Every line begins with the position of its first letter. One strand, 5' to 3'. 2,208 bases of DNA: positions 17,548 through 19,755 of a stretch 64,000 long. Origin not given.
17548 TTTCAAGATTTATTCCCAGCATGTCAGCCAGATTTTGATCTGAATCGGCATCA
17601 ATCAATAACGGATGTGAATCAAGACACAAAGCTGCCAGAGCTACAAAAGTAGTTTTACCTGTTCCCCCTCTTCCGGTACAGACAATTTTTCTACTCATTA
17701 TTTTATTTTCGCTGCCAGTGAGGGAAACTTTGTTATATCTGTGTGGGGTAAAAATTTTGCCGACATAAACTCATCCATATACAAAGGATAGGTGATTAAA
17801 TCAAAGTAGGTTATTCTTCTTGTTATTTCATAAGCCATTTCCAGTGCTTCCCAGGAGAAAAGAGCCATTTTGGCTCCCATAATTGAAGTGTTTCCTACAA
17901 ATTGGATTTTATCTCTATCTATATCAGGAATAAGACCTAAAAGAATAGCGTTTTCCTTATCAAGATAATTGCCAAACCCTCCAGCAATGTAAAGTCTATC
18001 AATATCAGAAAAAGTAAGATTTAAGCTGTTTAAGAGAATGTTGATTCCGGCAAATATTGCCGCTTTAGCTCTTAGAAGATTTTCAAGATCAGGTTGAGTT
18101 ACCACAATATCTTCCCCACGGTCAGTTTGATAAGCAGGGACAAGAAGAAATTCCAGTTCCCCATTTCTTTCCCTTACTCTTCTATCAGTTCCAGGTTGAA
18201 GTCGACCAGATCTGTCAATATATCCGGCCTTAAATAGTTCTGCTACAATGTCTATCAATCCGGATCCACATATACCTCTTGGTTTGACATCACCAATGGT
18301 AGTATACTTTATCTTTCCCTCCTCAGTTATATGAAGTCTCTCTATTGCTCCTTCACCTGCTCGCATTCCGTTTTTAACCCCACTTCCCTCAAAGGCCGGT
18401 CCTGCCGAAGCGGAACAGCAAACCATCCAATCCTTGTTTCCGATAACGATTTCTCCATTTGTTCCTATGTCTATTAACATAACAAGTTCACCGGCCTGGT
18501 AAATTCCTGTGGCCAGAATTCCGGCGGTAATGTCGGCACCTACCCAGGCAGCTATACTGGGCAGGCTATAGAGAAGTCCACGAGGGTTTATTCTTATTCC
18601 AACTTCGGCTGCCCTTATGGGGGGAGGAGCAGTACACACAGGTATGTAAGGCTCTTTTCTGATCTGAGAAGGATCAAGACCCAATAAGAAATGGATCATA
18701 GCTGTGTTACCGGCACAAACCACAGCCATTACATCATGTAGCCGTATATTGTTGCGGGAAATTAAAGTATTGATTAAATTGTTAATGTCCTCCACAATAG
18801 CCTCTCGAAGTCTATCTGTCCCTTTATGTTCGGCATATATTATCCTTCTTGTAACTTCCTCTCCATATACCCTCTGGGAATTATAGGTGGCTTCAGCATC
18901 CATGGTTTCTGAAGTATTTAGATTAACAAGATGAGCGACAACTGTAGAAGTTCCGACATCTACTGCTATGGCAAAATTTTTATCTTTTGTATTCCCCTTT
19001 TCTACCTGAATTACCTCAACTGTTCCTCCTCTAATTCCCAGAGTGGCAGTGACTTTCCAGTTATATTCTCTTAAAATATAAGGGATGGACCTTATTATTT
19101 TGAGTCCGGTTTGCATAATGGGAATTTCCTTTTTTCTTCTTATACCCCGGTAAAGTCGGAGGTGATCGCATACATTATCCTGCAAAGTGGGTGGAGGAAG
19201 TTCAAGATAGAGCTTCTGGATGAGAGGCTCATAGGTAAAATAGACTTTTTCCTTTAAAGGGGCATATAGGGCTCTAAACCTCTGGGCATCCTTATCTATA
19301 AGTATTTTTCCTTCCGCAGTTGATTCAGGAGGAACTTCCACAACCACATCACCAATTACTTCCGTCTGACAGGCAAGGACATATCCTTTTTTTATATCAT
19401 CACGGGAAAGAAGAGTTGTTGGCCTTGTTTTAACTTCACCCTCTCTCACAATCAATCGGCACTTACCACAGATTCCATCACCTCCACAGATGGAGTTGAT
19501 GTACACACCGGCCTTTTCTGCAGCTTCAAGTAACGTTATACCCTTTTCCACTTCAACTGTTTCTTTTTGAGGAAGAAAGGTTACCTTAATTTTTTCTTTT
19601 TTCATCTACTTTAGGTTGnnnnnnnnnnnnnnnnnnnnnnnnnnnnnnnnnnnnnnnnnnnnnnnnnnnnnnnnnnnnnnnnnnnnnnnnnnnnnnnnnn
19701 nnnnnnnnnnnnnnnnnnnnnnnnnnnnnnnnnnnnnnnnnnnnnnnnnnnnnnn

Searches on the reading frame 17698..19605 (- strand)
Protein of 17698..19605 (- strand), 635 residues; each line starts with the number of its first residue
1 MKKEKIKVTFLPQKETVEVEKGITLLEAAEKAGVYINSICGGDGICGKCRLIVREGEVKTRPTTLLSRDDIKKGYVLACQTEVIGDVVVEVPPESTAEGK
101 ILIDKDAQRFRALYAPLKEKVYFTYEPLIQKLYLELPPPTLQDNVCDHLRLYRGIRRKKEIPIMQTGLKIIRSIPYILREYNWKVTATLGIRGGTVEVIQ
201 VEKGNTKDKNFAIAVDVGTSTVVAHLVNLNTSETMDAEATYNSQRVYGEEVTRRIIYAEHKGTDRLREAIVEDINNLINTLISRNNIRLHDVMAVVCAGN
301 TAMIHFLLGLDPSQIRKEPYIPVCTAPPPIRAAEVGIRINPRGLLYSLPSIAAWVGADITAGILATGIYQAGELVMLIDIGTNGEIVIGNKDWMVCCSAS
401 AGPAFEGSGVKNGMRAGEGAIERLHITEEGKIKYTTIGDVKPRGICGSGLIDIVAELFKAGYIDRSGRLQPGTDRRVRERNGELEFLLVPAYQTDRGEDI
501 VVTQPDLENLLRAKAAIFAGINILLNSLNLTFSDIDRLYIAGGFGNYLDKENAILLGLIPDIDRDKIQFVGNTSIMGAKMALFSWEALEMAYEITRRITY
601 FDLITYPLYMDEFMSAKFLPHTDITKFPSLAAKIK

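Call 39: search_protein_families(library=pfam, proteins=[window:17698-19605:-], max_evalue=0.000001)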
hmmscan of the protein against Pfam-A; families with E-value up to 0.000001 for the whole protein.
window:17698-19605:- (635 aa): 4 families
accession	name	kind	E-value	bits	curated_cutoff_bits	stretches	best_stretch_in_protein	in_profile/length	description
PF14574.11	RACo_C_ter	-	2.1e-100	335.6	27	1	373-630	1-260/261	C-terminal domain of RACo the ASKHA domain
PF17651.6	Raco_middle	-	2.5e-54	183.7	26.8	1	211-370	1-162/163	RACo middle region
PF17650.6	RACo_linker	-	2.4e-19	69.4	26.2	1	123-207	6-85/86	RACo linker region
PF00111.32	Fer2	-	1.2e-14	54.4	21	1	11-82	4-75/77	2Fe-2S iron-sulfur cluster binding domain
